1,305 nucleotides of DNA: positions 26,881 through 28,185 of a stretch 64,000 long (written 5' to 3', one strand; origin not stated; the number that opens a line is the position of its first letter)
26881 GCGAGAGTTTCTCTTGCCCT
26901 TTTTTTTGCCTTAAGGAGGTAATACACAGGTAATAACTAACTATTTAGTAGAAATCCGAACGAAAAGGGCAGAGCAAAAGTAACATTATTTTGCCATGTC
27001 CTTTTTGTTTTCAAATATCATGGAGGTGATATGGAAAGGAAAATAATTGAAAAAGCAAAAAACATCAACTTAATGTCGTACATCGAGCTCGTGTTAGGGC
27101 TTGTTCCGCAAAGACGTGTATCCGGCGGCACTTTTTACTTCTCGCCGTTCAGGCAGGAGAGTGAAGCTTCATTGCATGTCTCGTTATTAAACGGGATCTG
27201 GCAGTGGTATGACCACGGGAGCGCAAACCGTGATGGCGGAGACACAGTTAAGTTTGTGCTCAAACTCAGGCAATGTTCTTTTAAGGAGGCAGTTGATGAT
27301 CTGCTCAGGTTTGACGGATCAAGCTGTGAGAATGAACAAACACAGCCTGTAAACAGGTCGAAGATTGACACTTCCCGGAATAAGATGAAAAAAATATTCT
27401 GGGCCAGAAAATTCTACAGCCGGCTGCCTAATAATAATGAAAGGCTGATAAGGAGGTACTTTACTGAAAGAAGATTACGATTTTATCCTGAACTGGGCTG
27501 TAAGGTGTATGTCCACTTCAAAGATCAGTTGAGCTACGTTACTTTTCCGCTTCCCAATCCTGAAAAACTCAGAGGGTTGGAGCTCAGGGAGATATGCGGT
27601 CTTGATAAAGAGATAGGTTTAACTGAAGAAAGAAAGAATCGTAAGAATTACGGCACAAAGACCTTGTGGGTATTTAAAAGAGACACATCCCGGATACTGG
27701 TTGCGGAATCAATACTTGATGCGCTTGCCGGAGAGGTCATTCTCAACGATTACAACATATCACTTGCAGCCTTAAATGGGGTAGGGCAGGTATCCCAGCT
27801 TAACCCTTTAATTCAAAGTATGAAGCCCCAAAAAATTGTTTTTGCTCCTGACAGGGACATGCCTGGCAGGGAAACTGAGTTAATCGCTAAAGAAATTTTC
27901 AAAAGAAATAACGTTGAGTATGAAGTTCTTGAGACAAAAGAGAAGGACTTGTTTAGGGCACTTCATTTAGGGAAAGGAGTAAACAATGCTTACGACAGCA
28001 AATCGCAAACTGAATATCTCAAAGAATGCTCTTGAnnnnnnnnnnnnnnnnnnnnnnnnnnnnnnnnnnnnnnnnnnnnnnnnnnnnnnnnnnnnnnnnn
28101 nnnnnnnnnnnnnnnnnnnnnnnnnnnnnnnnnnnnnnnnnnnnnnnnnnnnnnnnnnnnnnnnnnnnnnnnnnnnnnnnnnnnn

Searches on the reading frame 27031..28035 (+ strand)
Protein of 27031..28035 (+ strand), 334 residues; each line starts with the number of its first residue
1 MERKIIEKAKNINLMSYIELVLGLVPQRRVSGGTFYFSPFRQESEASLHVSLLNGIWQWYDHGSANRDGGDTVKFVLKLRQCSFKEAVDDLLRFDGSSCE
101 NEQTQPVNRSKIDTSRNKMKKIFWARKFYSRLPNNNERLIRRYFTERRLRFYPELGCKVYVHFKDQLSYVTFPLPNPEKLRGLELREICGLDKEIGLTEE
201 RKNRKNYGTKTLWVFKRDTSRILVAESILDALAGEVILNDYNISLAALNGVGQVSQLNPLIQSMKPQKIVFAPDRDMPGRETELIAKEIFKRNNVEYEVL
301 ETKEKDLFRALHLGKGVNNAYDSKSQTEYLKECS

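Call 9: search_protein_families(library=ncbifam, proteins=[window:27031-28035:+], max_evalue=0.01)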
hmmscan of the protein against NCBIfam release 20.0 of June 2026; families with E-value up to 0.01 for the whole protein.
window:27031-28035:+ (334 aa): 1 family
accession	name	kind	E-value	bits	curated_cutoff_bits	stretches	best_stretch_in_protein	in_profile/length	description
TIGR01391.1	dnaG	equivalog_domain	1.7e-10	40.3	283.6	1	37-149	36-145/414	DNA primase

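Call 10: search_protein_families(library=padloc, proteins=[window:27031-28035:+], max_evalue=0.01)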
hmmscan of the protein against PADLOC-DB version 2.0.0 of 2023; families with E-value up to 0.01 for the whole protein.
window:27031-28035:+ (334 aa): 1 family
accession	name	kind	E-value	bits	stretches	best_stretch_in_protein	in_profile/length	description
PDLC03800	RTasDnaG-like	-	0.0011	15.8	1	38-122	72-148/550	DRT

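Call 11: search_protein_families(library=phrogs, proteins=[window:27031-28035:+], max_evalue=0.01)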
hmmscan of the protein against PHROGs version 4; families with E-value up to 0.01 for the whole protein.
window:27031-28035:+ (334 aa): 5 families
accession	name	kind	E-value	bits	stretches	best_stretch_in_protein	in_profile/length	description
phrog_47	-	DNA, RNA and nucleotide metabolism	9.3e-08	32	1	15-288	30-296/947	DNA primase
phrog_6444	-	DNA, RNA and nucleotide metabolism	4.9e-05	23.3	1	37-149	39-148/577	DNA primase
phrog_11992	-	unknown function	0.00034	21.9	1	37-119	31-108/177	-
phrog_510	-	DNA, RNA and nucleotide metabolism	0.0015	18.3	1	59-159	68-176/667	DNA primase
phrog_22657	-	unknown function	0.0032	16.2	1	18-111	18-108/1185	-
